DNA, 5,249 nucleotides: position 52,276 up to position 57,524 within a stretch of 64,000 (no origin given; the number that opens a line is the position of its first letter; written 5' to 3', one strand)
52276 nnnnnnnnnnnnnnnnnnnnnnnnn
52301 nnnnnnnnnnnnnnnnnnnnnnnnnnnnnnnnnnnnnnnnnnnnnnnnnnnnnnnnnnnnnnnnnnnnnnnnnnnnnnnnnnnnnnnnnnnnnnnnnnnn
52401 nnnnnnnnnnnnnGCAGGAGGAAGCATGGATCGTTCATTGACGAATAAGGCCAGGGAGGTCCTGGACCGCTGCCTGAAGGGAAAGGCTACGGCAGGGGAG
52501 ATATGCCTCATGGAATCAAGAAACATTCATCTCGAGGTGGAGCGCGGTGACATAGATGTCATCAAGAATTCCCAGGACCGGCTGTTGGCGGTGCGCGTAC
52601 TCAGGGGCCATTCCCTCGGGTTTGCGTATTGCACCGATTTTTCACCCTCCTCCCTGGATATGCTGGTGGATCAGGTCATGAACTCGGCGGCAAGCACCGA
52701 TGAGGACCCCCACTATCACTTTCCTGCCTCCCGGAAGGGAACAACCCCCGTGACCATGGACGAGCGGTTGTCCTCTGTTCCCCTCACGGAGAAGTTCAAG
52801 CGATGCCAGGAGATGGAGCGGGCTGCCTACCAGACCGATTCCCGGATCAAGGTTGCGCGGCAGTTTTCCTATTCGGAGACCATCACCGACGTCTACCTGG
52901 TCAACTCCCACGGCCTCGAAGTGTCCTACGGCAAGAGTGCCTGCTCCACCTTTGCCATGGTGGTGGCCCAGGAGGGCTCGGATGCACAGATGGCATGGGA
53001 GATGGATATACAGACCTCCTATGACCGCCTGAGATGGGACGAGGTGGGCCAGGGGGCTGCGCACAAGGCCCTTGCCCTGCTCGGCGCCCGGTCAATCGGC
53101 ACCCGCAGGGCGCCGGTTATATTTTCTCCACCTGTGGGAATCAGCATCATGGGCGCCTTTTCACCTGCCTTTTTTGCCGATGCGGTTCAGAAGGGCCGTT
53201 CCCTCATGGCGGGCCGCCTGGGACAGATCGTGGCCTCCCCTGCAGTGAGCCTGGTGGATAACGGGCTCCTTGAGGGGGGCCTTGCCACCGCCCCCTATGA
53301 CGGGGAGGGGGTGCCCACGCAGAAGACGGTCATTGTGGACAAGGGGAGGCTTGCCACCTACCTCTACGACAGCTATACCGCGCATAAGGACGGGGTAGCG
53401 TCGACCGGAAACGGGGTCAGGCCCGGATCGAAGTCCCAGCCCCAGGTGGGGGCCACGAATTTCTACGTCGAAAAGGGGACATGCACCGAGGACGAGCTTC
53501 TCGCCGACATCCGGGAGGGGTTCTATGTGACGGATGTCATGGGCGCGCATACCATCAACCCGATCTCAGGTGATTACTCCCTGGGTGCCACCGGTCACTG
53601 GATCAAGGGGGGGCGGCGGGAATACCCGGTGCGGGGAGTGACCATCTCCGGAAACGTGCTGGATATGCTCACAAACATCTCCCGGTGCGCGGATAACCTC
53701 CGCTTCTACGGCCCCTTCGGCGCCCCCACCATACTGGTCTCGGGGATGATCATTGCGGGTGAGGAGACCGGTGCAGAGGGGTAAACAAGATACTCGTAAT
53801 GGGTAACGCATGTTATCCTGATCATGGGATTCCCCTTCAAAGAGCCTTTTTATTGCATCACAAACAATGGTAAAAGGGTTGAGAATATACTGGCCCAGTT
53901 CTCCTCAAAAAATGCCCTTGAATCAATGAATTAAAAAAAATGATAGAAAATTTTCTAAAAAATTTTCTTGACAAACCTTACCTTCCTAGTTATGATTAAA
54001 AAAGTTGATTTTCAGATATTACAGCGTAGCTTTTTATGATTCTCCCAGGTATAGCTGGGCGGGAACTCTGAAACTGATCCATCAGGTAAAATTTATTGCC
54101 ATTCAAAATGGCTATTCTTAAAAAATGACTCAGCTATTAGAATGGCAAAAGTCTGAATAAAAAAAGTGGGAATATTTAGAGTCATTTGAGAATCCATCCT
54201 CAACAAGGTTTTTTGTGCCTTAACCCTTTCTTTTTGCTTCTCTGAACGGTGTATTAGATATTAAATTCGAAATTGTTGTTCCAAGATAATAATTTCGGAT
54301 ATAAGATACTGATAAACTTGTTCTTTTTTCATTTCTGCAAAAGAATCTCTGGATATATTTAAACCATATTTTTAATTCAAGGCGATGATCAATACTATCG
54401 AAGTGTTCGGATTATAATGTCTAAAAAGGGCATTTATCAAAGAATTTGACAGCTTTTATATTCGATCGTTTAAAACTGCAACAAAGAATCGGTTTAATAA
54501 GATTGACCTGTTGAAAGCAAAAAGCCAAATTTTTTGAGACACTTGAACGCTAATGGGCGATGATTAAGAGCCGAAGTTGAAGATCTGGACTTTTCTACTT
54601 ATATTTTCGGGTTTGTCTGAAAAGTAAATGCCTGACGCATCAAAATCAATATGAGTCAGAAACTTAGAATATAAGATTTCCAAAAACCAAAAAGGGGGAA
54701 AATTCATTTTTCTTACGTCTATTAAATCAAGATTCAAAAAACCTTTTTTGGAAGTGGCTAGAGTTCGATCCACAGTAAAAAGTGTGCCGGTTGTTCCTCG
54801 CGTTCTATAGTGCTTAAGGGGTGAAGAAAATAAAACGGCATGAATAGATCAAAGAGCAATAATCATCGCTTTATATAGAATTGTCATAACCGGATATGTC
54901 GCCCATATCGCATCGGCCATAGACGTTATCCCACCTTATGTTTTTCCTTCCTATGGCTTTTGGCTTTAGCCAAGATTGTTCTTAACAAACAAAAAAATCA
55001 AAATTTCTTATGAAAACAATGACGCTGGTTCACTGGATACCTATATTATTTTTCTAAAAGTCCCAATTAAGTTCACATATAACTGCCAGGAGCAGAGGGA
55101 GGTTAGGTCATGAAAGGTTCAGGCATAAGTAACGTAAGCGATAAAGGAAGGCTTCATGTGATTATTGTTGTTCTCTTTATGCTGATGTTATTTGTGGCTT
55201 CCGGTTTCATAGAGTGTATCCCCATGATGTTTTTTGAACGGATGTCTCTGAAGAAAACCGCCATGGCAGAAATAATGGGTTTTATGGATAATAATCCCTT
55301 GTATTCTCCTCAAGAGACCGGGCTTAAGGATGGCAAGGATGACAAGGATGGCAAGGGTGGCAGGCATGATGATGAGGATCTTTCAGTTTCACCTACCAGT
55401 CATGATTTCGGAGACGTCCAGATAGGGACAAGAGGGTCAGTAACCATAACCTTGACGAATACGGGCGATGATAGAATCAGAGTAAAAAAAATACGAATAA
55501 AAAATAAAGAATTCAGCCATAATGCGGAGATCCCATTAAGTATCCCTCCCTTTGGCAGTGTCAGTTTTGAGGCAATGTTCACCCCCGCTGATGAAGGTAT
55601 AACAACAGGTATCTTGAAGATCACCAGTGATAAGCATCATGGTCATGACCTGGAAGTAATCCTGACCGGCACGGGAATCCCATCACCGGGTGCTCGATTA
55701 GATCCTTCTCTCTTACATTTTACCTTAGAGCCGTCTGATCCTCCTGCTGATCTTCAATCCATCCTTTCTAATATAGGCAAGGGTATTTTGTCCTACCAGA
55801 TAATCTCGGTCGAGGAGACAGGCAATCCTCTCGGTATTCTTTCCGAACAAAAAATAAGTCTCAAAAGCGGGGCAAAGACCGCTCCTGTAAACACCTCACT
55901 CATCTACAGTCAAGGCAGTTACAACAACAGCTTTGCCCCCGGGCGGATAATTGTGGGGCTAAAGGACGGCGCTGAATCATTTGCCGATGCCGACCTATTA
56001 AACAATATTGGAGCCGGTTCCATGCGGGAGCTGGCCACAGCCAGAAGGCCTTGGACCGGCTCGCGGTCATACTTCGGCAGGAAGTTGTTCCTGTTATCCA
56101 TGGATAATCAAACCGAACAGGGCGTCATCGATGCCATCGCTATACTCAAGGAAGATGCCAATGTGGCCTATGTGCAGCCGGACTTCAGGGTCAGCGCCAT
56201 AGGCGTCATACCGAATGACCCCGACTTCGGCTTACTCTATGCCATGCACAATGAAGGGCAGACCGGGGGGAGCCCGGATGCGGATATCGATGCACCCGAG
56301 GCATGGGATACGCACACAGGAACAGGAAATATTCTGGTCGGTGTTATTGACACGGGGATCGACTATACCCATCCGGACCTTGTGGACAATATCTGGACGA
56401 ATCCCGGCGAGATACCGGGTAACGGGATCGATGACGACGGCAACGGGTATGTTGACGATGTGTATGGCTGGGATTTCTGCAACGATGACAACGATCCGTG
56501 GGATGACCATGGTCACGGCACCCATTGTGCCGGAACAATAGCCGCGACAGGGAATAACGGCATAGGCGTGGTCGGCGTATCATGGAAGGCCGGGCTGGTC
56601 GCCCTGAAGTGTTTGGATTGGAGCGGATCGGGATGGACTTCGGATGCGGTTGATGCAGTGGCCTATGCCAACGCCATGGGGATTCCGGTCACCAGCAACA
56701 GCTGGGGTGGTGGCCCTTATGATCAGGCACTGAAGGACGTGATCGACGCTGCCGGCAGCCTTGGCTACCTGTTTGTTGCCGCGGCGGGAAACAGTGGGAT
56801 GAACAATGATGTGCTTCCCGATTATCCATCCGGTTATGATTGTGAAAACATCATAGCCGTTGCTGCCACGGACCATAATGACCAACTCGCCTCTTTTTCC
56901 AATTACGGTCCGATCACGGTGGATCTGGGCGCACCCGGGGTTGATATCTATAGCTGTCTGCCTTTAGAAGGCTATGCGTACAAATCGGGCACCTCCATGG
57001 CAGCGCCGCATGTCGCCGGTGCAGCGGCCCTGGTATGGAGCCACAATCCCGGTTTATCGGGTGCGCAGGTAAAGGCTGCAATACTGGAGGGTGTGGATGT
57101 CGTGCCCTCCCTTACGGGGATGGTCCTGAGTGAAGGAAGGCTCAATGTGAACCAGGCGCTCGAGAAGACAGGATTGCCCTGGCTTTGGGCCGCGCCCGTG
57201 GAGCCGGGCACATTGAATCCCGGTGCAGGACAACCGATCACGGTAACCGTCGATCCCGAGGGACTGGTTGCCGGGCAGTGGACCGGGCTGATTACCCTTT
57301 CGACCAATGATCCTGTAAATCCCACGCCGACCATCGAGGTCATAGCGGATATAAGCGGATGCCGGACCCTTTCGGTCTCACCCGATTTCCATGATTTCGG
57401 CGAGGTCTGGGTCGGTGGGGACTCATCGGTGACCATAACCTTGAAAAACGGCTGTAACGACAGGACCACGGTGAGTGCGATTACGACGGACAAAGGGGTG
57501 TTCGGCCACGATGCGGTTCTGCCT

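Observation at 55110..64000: Giant secreted S8 subtilase with many ASH/choice-of-anchor-D Ig-like domains and duplicated accessory modules. It is absent from the ORF track because it has no stop within the window.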

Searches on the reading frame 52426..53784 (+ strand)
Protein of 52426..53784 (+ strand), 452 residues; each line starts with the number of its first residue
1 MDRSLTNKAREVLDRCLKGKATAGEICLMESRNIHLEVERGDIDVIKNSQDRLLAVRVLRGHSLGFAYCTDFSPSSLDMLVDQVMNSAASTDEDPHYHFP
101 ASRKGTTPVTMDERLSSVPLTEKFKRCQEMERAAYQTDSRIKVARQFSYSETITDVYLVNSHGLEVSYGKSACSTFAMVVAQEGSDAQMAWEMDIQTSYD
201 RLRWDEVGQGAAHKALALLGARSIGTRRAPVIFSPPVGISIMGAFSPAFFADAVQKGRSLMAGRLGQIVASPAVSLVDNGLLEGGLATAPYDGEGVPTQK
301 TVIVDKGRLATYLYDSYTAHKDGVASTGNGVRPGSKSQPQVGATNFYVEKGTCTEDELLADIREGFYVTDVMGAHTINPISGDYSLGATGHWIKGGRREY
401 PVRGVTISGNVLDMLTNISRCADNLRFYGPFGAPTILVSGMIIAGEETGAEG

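Call 13: search_protein_families(library=pfam, proteins=[window:52426-53784:+], max_evalue=0.001)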
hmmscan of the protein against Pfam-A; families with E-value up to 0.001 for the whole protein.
window:52426-53784:+ (452 aa): 3 families
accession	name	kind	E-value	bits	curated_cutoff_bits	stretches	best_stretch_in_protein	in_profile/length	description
PF19289.4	PmbA_TldD_3rd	-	1.1e-78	263.8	22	1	227-445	2-220/220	PmbA/TldA metallopeptidase C-terminal domain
PF19290.4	PmbA_TldD_2nd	-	3.6e-17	63.2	20.9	1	114-219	2-109/109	PmbA/TldA metallopeptidase central domain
PF01523.21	PmbA_TldD_1st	-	5.4e-11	42.9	20.9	1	25-88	2-65/65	PmbA/TldA metallopeptidase domain 1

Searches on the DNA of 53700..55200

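Call 39: search_rna_families(source=window, start=53700, end=55200, threshold=evalue, max_evalue=1)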
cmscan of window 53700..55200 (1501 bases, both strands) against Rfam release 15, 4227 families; matches with E-value up to 1: 2.
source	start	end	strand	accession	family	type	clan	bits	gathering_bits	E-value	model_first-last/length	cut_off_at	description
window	54078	54243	+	RF00124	IS102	Gene; sRNA;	-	25.5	46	0.079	1-206/206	no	IS102 RNA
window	54693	54749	+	RF02273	FsrA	Gene;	-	20.8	80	0.17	1-83/83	no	FsrA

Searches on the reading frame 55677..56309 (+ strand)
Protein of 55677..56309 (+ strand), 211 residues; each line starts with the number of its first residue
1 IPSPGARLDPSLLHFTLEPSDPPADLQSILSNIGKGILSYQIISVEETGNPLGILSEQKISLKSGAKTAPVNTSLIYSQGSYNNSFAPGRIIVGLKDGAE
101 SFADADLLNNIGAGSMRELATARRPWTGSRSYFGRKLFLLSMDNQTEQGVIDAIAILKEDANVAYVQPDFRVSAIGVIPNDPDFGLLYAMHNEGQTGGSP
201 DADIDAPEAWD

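Call 20: search_protein_families(library=pfam, proteins=[window:55677-56309:+], max_evalue=1)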
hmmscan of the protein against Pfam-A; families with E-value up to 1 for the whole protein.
window:55677-56309:+ (211 aa): 1 family
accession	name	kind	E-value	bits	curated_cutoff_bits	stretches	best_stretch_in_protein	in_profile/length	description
PF22148.1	Fervidolysin_NPro-like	-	0.00096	19.9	21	1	82-117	11-44/81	Fervidolysin N-terminal prodomain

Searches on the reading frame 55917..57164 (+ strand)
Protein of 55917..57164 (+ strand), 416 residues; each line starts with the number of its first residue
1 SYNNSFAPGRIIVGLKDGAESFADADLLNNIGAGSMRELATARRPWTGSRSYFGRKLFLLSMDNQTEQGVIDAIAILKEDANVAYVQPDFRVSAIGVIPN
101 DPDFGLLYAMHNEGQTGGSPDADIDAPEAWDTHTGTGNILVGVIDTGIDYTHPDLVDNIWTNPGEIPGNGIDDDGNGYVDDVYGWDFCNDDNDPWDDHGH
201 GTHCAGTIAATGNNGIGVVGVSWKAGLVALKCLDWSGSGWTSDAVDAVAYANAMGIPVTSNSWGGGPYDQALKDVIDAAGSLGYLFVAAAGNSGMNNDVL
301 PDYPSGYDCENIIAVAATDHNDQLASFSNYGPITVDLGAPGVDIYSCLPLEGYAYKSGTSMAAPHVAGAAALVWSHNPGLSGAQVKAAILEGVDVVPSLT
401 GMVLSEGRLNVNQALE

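Call 63: search_solved_structures(query=window:55917-57164:+, max_evalue=1e-20, show_alignments=1)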
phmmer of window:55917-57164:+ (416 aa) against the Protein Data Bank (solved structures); distinct sequences matched with E-value up to 1e-20: 112 (the best 60 are shown).
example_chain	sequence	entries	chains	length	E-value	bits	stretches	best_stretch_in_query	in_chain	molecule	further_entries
3vv3_A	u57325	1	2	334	2.7e-98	333.1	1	99-415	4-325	Deseasin MCP-01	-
1tec_E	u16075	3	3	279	2.6e-49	171.7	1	182-415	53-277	THERMITASE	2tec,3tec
1thm_A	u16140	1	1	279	2.9e-49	171.6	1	182-415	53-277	THERMITASE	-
1dbi_A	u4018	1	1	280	6.7e-48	167.1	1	182-413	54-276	AK.1 SERINE PROTEASE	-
8coy_A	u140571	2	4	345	7.9e-48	166.8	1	141-413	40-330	subtilisin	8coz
8cp0_A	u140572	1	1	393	1.2e-47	166.2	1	141-412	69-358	subtilisin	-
4tr2_A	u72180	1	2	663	3.3e-47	164.8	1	141-412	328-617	Subtilisin-like 1 serine protease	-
8qke_A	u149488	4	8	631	4.6e-47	164.3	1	141-412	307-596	subtilisin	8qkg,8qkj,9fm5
4lvn_A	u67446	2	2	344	2.8e-46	161.8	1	141-415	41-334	Subtilisin-like serine protease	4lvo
8pol_A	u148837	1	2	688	1.7e-45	159.2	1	141-415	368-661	Subtilisin-like protease 1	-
1ak9_A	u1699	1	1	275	1.2e-40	143.2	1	185-391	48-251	SUBTILISIN 8321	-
1s01_A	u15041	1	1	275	1.9e-40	142.5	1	185-391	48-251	Subtilisin BPN'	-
1aqn_A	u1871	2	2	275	2.1e-40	142.4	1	185-391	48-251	SUBTILISIN 8324 | SUBTILISIN BPN'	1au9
1suc_A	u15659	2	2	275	2.7e-40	142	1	185-391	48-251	SUBTILISIN BPN' CRB-S3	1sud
1sbi_A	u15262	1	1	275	2.5e-39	138.8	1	185-391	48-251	SUBTILISIN 8397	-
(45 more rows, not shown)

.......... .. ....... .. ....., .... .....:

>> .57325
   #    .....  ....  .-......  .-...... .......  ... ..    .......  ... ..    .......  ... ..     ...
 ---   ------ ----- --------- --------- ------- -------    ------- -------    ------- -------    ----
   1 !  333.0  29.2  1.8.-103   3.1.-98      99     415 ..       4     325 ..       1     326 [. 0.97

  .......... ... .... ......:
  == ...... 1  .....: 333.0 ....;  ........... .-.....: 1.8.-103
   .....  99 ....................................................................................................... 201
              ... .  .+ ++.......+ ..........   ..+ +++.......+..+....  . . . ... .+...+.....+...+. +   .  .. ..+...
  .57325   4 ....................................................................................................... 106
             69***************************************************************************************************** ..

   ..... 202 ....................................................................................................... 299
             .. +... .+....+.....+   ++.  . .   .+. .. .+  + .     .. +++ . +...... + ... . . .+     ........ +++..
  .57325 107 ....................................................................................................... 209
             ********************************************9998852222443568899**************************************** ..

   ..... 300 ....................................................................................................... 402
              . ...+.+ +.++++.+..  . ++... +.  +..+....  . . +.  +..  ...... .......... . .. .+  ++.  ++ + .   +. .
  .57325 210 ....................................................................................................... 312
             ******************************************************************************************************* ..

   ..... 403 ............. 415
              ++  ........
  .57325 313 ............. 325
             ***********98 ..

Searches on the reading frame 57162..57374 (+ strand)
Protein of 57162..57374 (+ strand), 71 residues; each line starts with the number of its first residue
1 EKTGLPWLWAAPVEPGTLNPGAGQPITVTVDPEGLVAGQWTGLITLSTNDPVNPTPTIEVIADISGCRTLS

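Call 20: search_protein_families(library=pfam, proteins=[window:57162-57374:+], max_evalue=1)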
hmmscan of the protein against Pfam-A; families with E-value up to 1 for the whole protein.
window:57162-57374:+ (71 aa): 1 family
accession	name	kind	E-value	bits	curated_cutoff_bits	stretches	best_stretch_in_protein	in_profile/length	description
PF22544.2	HYDIN_VesB_CFA65-like_Ig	-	0.00095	19.8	25.5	1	13-60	53-97/100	HYDIN/CFA65/VesB-like, Ig-like domain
